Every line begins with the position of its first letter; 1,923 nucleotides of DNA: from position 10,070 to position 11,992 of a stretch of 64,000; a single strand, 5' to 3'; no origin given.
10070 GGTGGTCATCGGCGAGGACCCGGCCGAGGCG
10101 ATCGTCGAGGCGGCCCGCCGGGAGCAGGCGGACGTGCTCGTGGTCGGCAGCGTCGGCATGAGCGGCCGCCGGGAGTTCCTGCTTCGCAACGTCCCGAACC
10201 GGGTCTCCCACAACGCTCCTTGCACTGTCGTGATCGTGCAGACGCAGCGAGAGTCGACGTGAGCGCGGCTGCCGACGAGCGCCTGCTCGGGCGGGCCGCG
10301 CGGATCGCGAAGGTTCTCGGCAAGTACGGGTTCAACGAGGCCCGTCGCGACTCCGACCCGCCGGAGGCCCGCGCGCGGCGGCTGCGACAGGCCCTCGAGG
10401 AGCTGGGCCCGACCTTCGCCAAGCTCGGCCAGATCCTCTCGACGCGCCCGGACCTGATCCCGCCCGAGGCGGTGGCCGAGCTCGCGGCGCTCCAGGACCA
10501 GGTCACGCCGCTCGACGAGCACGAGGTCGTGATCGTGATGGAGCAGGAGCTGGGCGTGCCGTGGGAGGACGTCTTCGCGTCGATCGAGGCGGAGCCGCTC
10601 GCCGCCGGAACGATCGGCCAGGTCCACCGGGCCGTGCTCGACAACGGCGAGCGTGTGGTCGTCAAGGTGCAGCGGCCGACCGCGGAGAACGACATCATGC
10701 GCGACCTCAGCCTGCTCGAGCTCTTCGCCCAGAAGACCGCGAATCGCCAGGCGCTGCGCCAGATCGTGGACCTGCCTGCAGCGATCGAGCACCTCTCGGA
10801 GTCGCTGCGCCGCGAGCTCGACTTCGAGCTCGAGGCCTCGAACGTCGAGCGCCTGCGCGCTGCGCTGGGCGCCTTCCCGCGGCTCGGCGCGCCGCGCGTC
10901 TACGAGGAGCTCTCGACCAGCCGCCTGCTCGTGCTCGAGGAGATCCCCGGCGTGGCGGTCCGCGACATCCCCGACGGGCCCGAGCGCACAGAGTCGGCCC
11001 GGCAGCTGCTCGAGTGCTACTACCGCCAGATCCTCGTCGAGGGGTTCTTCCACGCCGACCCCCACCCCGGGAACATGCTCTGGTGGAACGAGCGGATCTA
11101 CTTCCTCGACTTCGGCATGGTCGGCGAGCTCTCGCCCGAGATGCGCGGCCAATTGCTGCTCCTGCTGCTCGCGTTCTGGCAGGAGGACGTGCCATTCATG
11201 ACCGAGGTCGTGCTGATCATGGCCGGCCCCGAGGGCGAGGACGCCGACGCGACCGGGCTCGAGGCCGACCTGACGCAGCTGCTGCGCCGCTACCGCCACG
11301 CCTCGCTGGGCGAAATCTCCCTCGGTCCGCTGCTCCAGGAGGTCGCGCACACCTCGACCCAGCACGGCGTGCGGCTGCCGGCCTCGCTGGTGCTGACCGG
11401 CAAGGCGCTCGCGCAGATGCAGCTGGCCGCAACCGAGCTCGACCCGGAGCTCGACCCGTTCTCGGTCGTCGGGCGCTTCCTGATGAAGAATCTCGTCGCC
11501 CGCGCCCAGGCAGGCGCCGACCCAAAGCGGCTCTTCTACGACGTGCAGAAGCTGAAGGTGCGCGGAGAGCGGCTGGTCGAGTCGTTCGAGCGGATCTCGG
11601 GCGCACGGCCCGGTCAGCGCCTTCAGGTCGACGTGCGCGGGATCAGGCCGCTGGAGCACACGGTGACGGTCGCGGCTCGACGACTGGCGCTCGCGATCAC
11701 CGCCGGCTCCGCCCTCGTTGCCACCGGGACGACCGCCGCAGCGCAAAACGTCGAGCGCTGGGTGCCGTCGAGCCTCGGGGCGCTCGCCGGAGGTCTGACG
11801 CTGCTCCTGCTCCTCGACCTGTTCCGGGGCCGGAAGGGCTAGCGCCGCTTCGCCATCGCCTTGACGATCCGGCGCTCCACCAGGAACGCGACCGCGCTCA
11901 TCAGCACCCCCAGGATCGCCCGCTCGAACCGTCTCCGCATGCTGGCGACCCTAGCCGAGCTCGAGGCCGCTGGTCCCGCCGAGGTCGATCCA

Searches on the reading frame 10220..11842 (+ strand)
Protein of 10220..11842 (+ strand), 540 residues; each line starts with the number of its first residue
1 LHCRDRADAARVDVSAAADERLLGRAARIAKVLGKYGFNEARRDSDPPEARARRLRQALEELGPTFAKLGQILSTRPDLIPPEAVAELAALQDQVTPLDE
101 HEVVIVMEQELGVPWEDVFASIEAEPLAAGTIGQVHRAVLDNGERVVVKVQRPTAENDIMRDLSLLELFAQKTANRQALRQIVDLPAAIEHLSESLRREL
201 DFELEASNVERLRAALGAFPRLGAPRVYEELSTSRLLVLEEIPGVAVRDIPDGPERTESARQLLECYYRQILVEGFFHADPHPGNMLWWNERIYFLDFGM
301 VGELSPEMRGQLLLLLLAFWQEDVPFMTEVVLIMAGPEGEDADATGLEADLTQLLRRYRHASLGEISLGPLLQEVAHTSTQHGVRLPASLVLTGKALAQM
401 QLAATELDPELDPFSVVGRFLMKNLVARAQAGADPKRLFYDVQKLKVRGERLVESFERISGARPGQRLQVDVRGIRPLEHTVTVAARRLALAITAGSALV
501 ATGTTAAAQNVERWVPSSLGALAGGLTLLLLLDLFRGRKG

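Call 12: search_protein_families(library=pfam, proteins=[window:10220-11842:+], max_evalue=0.001)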
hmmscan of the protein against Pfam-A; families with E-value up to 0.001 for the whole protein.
window:10220-11842:+ (540 aa): 2 families
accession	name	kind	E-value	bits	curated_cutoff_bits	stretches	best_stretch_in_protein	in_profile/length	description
PF03109.22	ABC1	-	1.2e-63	215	22.9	1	91-328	2-241/244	ABC1 atypical kinase-like domain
PF01636.29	APH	-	7.6e-06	26.3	23.2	1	124-302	2-198/239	Phosphotransferase enzyme family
